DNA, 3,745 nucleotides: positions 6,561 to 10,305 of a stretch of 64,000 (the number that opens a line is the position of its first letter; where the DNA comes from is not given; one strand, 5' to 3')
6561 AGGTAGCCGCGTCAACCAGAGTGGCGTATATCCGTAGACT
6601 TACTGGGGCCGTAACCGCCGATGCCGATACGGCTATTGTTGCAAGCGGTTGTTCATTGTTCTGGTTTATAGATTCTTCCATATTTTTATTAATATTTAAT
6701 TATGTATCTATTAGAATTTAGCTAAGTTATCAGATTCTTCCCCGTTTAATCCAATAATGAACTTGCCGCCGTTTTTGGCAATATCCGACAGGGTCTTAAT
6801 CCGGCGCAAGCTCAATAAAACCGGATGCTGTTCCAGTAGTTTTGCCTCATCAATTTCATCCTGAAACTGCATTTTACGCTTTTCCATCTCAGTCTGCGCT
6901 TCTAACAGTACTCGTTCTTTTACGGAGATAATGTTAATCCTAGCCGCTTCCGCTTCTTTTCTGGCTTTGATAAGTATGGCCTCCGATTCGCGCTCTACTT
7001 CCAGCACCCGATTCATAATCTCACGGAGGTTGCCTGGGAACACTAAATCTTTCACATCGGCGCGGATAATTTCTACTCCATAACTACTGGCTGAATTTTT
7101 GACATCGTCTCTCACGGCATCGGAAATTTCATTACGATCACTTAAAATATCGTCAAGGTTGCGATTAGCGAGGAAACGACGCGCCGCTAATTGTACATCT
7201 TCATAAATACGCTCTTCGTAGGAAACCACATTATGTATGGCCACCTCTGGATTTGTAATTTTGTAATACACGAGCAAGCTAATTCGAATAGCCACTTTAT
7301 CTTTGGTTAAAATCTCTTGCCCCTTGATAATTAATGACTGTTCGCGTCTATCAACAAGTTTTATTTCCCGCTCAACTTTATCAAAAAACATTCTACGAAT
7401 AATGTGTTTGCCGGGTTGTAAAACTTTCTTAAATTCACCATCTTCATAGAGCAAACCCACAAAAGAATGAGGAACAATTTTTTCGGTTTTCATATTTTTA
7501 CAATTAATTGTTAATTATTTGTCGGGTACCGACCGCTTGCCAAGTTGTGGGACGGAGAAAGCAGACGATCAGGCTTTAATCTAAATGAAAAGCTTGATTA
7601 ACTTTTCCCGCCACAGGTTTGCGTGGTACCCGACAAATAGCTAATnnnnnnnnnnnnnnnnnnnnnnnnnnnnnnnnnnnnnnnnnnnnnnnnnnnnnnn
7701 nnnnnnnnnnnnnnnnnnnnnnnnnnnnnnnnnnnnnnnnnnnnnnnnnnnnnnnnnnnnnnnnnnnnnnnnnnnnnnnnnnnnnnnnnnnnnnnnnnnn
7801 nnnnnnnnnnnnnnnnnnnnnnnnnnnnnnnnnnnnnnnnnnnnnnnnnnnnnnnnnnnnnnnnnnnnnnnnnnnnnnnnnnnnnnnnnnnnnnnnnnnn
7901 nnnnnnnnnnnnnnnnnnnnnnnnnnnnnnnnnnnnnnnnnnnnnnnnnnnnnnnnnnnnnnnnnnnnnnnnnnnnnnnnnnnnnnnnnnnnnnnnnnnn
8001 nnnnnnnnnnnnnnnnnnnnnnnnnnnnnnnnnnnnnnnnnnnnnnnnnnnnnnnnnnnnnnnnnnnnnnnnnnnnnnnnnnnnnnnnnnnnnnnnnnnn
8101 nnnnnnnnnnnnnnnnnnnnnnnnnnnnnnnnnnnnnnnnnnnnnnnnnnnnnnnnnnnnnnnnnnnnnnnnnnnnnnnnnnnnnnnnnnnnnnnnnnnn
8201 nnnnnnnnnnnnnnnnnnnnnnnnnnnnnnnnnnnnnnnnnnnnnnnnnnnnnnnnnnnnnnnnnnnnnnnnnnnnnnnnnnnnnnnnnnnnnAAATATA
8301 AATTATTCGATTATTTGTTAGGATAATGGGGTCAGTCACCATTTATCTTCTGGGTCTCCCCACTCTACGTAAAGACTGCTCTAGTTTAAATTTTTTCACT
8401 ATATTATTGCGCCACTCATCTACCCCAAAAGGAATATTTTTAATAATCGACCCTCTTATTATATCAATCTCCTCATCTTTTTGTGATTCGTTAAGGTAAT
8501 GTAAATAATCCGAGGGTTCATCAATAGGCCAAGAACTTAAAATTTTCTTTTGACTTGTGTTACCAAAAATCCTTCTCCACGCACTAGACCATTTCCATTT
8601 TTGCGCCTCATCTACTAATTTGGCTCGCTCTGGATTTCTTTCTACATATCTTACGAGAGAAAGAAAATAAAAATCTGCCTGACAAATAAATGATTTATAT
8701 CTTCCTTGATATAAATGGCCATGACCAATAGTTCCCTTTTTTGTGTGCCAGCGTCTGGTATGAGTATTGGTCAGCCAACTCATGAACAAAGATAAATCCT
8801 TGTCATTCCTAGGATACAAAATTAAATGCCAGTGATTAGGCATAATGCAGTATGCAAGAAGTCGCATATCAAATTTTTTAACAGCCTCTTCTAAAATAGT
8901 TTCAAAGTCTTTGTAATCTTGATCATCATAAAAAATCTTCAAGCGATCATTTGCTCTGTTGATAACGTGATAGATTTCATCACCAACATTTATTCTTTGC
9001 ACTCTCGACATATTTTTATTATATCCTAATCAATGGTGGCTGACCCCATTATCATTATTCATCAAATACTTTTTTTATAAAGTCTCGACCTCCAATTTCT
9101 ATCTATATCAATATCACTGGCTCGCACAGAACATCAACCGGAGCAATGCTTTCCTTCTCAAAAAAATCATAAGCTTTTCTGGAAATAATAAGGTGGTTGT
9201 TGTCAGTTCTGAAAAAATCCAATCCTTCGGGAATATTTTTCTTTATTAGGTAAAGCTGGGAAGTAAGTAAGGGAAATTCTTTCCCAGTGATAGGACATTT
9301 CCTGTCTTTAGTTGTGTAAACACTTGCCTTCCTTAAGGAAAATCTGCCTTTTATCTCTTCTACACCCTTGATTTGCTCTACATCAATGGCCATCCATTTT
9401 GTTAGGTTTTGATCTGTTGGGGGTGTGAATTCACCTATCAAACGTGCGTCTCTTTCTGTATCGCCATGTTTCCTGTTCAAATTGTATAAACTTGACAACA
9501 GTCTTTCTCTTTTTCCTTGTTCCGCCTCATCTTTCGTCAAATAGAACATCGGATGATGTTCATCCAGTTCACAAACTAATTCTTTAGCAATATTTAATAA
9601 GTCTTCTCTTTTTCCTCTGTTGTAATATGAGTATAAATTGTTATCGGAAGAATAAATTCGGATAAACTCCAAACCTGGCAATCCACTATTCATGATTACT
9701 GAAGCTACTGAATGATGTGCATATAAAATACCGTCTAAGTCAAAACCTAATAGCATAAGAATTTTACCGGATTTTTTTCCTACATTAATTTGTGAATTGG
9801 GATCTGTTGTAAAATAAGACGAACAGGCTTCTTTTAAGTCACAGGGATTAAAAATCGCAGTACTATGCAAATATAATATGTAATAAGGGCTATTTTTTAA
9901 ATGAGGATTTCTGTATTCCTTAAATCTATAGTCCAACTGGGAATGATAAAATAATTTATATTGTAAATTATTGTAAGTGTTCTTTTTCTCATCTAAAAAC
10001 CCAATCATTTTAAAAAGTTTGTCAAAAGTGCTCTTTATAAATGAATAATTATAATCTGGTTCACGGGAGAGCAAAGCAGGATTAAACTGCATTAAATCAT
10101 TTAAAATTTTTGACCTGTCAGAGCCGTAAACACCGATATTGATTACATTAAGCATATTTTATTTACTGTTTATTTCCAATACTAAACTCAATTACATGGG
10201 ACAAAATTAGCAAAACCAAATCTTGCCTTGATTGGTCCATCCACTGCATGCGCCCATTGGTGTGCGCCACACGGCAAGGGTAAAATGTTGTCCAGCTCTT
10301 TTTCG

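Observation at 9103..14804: Giant secreted transglutaminase-like protein tipped with an HNH/LHH-type nuclease, followed by a candidate immunity gene (polymorphic-toxin architecture)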

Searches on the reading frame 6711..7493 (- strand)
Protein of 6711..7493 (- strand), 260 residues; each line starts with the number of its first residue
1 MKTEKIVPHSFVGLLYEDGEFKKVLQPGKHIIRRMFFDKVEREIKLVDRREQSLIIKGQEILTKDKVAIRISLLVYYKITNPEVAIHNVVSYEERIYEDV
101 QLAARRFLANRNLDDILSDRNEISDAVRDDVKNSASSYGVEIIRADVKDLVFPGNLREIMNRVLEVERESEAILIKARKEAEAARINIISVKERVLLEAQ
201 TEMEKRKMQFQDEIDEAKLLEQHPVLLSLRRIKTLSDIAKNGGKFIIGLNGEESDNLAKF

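Call 3: search_protein_families(library=pfam, proteins=[window:6711-7493:-], max_evalue=1)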
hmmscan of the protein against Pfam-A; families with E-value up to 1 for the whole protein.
window:6711-7493:- (260 aa): 2 families
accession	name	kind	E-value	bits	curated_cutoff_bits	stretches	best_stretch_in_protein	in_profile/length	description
PF01145.31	Band_7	-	3.8e-32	112.2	23.6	1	6-181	2-176/176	SPFH domain / Band 7 family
PF13421.11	Band_7_1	-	0.061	13.4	24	1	113-162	156-205/211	SPFH domain-Band 7 family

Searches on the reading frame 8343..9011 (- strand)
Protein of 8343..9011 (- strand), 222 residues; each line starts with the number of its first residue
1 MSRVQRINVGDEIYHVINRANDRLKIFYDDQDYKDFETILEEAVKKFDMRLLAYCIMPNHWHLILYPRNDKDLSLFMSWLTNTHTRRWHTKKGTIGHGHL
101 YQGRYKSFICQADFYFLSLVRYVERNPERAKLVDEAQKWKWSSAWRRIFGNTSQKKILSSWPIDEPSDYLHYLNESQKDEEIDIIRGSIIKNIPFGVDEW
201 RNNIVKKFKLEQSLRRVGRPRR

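Call 3: search_protein_families(library=pfam, proteins=[window:8343-9011:-], max_evalue=1)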
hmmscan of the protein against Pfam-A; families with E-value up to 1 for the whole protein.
window:8343-9011:- (222 aa): 2 families
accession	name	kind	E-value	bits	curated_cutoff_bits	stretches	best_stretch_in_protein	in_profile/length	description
PF01797.21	Y1_Tnp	-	5.2e-19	69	23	1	13-126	6-121/121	Transposase IS200 like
PF03167.25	UDG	-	0.19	12.2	24.3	1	106-173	42-125/141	Uracil DNA glycosylase superfamily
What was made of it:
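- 8343..9011 (-): IS200/REP-associated (Y1) tyrosine transposase-like gene inserted in the cassette region. Y1_Tnp 69 bits (call 3).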

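Call 7: search_protein_families(library=ncbifam, proteins=[window:8343-9011:-], max_evalue=1)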
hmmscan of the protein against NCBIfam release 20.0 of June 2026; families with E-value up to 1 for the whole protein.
window:8343-9011:- (222 aa): 2 families
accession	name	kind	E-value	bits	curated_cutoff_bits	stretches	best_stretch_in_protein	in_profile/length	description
NF047646.1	REP_Tyr_transpos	equivalog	2.1e-17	63.3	80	1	4-142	2-146/146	REP-associated tyrosine transposase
NF033573.1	transpos_IS200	equivalog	0.00046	20.4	55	1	13-91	12-89/126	IS200/IS605 family transposase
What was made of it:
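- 8343..9011 (-): REP_Tyr_transpos scores 63 bits, below the NCBIfam cut-off of 80 (call 7).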

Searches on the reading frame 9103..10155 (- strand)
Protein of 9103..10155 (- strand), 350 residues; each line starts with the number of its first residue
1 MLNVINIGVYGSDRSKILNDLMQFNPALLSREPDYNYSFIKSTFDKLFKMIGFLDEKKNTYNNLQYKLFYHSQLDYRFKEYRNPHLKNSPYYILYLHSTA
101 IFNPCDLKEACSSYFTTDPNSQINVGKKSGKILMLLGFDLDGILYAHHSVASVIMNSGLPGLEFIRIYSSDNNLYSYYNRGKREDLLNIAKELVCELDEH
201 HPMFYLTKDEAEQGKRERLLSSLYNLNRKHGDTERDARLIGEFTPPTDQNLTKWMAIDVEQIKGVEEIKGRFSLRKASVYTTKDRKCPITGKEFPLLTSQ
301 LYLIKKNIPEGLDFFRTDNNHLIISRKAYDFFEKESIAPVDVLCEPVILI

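Call 3: search_protein_families(library=pfam, proteins=[window:9103-10155:-], max_evalue=1)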
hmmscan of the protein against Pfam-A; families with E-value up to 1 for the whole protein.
window:9103-10155:- (350 aa): 2 families
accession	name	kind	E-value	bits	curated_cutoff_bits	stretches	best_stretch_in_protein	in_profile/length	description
PF09535.15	Gmx_para_CXXCG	-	0.002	18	25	1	267-324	154-212/236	Protein of unknown function (Gmx_para_CXXCG)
PF25111.1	AtTam9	-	0.028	15.1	27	1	232-266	7-41/78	AtTam9 family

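Call 6: search_solved_structures(query=window:9103-10155:-, max_evalue=10, show_alignments=2)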
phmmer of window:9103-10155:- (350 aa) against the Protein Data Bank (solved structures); distinct sequences matched with E-value up to 10: 2.
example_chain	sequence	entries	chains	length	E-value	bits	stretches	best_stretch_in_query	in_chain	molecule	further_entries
4wfc_A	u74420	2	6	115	0.32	13.4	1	165-210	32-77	Exosome complex exonuclease RRP6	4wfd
2e2c_A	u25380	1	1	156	1.2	11.5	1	43-79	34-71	UBIQUITIN CONJUGATING ENZYME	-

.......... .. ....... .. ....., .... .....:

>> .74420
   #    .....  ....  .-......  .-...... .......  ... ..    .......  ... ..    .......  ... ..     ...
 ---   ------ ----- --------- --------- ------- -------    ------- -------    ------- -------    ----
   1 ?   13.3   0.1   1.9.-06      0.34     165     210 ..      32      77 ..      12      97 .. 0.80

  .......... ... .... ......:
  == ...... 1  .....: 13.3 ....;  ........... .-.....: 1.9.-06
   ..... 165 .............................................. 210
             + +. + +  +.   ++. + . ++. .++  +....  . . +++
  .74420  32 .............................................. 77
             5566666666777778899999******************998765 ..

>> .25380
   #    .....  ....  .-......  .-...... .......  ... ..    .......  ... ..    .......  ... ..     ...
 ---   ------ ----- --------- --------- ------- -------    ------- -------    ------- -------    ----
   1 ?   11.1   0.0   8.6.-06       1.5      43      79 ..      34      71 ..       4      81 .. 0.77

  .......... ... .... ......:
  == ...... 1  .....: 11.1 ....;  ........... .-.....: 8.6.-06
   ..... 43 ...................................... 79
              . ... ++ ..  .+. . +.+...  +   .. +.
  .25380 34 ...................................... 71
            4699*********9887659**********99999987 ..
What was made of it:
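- Tried and rejected: PDB sequence search with the 350-aa protein gave only noise (call 6).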

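Call 7: search_protein_families(library=ncbifam, proteins=[window:9103-10155:-], max_evalue=1)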
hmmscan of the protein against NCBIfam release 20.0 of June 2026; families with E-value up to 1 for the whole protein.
window:9103-10155:- (350 aa): 0 families

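Call 13: find_homologous_proteins(query=window:9103-10155:-, max_evalue=0.01)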
Query window:9103-10155:- (350 aa): 1 proteins with E <= 0.01 among 1056 candidates.
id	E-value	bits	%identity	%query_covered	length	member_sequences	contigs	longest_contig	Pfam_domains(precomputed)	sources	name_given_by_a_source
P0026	2.1e-235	798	100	100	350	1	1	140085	-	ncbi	-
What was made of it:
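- Tried and rejected: The word-indexed homologue search with the 350-aa protein found only itself (call 13).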

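Call 28: search_protein_representatives(protein=window:9103-10155:-)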
Query: 350 residues. Proteins with E-value up to 0.001 (for the whole library): 4; up to 1e-10: 4; up to 1e-30: 4. The best 4 are listed.
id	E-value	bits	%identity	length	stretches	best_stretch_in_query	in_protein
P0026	6.7e-236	798.2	100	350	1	1-350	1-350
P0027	1.3e-75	271.2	42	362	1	1-350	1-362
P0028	1.3e-49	185.7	39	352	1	1-350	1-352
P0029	1.9e-43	165.4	33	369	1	2-349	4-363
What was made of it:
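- Tried and rejected: The exhaustive HMMER search was needed to find three homologues of the 350-aa protein (call 28).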

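Call 29: find_encoding_contigs(protein=P0027, flank=8000, max_places=3)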
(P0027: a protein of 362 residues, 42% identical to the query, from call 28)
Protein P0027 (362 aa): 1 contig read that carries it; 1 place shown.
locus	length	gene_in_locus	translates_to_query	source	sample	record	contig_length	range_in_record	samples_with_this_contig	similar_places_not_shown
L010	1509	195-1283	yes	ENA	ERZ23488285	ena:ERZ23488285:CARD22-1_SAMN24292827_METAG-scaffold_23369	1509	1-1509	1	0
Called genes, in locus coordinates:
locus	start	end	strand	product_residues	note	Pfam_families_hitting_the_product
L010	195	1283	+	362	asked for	-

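Call 32: find_encoding_contigs(protein=P0028, flank=8000, max_places=3)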
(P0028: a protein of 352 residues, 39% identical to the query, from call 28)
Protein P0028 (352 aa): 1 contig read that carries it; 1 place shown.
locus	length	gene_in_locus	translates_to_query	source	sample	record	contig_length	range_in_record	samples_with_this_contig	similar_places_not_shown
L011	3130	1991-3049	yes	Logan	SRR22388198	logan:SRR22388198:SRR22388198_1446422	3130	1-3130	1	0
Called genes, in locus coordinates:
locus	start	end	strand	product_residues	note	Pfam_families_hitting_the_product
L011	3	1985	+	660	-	?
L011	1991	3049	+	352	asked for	-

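Call 33: find_encoding_contigs(protein=P0029, flank=8000, max_places=3)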
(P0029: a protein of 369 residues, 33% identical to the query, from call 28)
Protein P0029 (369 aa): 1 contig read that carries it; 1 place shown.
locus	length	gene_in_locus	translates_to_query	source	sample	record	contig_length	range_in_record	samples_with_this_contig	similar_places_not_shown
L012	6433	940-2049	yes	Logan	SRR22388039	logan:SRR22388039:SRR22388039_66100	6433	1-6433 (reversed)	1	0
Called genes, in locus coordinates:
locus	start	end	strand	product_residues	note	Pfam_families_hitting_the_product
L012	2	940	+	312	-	?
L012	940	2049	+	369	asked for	-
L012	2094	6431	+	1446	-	?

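Call 48: search_protein_families(library=pfam, alignment_id=A2, max_evalue=1)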
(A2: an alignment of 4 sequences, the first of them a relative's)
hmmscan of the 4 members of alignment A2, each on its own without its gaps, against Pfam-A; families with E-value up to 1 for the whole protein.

A. member 1, P0026 (350 aa): 2 families
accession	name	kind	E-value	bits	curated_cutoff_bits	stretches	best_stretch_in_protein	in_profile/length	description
PF09535.15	Gmx_para_CXXCG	-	0.002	18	25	1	267-324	154-212/236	Protein of unknown function (Gmx_para_CXXCG)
PF25111.1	AtTam9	-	0.028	15.1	27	1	232-266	7-41/78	AtTam9 family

B. families by the number of members that match (of 4 scanned): 7 families
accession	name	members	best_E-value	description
PF09535.15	Gmx_para_CXXCG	4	0.00028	Protein of unknown function (Gmx_para_CXXCG)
PF13248.11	Zn_ribbon_3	2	0.078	zinc-ribbon domain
PF25111.1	AtTam9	1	0.028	AtTam9 family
PF22545.2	2CompARG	1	0.05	2-Component system ADP-ribose glycohydrolase domain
PF13912.12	zf-C2H2_6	1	0.11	C2H2-type zinc finger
PF23903.1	Phage_zn_bind_2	1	0.12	Phage zinc binding domain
PF01111.24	CKS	1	0.14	Cyclin-dependent kinase regulatory subunit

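Call 56: predict_structure(alignment_id=A2)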
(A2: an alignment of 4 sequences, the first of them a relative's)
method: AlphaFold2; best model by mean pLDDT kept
length: 350 residues; sequences in the alignment: 4
mean_pLDDT: 67.7   pTM: 0.65
mean pLDDT of the five models: 67.7, 64.0, 59.7, 59.0, 44.6
residues with pLDDT >= 90: 33; 70-90: 150; 50-70: 80; < 50: 87
segments of 3 or more residues with pLDDT < 50: 28-35, 72-81, 97-100, 110-117, 123-132, 270-300, 339-350
pLDDT, mean of each block of 10 residues (from residue 1): 59 73 60 53 72 83 66 41 65 60 65 48 47 60 77 91 84 84 88 84 86 91 85 58 86 86 66 35 37 41 68 78 84 71 36
secondary structure, 60 per line:
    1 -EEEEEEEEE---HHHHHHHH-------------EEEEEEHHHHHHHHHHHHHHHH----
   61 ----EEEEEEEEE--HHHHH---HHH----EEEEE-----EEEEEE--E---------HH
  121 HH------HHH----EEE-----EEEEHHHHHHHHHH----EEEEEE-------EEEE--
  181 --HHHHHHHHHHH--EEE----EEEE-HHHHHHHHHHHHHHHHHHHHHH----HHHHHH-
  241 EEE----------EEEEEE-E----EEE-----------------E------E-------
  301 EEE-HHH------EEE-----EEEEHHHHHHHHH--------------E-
elements in order: E2-10 H14-21 E35-40 H41-56 E65-73 H76-80 E91-95 E101-106 H119-122 E136-138 E144-147 H148-157 E162-167 E175-178 H183-193 E196-198 E203-206 H208-229 H234-239 E241-243 E254-259 E266-268 E301-303 E314-316 E322-325 H326-334

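Call 64: fold_search(model_id=the predicted structure, library=pdb)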
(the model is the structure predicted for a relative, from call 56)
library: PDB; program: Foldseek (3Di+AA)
matches with E <= 10: 332; with E <= 0.001: 0
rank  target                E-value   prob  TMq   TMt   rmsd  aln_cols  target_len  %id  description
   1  9mhq_E                3.7e-01  0.06  0.13  0.19  17.4       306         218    9  G169V variant of Streptomyces coelicolor coproheme decarboxylase in complex with Monovinyl, Monopropionate Deuteroheme (released 2025-10-22)
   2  2cja_A                5.8e-01  0.08  0.14  0.11  24.9       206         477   11  Crystal structure of Methanosarcina barkeri seryl-tRNA synthetase complexed with ATP (released 2006-06-26)
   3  3tvi_H                7.4e-01  0.20  0.14  0.11   9.7       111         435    8  Crystal structure of Clostridium acetobutylicum aspartate kinase (CaAK): An important allosteric enzyme for industrial (released 2011-11-09)
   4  6xub_E                8.8e-01  0.13  0.15  0.22  12.1       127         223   12  Structure of coproheme decarboxylase from Corynebacterium diphteriae in complex with monovinyl monopropionyl deuterohe (released 2020-04-22)
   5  4kyz_A                9.4e-01  0.07  0.12  0.22  13.4       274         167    7  Three-dimensional structure of triclinic form of de novo design insertion domain, Northeast Structural Genomics Consor (released 2013-07-24)
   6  6jhv_A                1.1e+00  0.28  0.16  0.38   5.6       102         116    9  Structure of anti-CRISPR AcrIIC3 (released 2019-08-28)
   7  9a76_A                1.1e+00  0.05  0.13  0.08  17.3       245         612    8  Integrative model of LEPA-CSHA by crosslinking MS and deep learning (released 2024-09-18)
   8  4es2                  1.2e+00  0.33  0.16  0.52   5.4        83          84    6  Double-stranded Endonuclease Activity in B. halodurans Clustered Regularly Interspaced Short Palindromic Repeats (CRISPR (released 2012-08-22)
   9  9mhq_A                1.2e+00  0.06  0.16  0.22  15.3       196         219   10  G169V variant of Streptomyces coelicolor coproheme decarboxylase in complex with Monovinyl, Monopropionate Deuteroheme (released 2025-10-22)
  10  3dfe_C                1.3e+00  0.33  0.16  0.49   4.8        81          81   11  Crystal structure of a Putative Pii-Like Signaling Protein (YP_323533.1) from ANABAENA VARIABILIS ATCC 29413 at 2.35 A (released 2008-08-05)
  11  6jhw_A                1.3e+00  0.33  0.16  0.38   5.1        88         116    7  Structure of anti-CRISPR AcrIIC3 and NmeCas9 HNH (released 2019-08-28)
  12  4wp8_B                1.3e+00  0.30  0.15  0.28   4.4        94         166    8  Crystal structure of Adenylyl cyclase Ma1120 from Mycobacterium Avium in complex with 2'5'-DD-3'-ATP and Manganese ion (released 2015-09-02)
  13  1lxj                  1.3e+00  0.25  0.15  0.40   5.5        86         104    9  X-RAY STRUCTURE OF YBL001c NORTHEAST STRUCTURAL GENOMICS (NESG) CONSORTIUM TARGET YTYst72 (released 2003-07-29)
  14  3ab4_P                1.3e+00  0.13  0.14  0.29   9.7       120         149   10  Crystal structure of feedback inhibition resistant mutant of aspartate kinase from Corynebacterium glutamicum in compl (released 2010-06-23)
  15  8k4i                  1.3e+00  0.09  0.11  0.21  11.8       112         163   11  Crystal structure of YajQ STM0435 (released 2024-04-17)
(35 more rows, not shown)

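Call 94: find_related_loci(query=A2, collection=metagenome_contigs, flank=6000)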
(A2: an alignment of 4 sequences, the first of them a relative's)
Query A2 (350 aa) in metagenome_contigs; peptide patterns used: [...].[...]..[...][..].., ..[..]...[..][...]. (x = any residue, [..] = any of these).
243 stretches matched a pattern, but none encodes a relative of the query by tblastn (E <= 1e-3).
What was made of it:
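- Tried and rejected: The JGI metagenome scan with the 350-aa family alignment found nothing (call 94).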
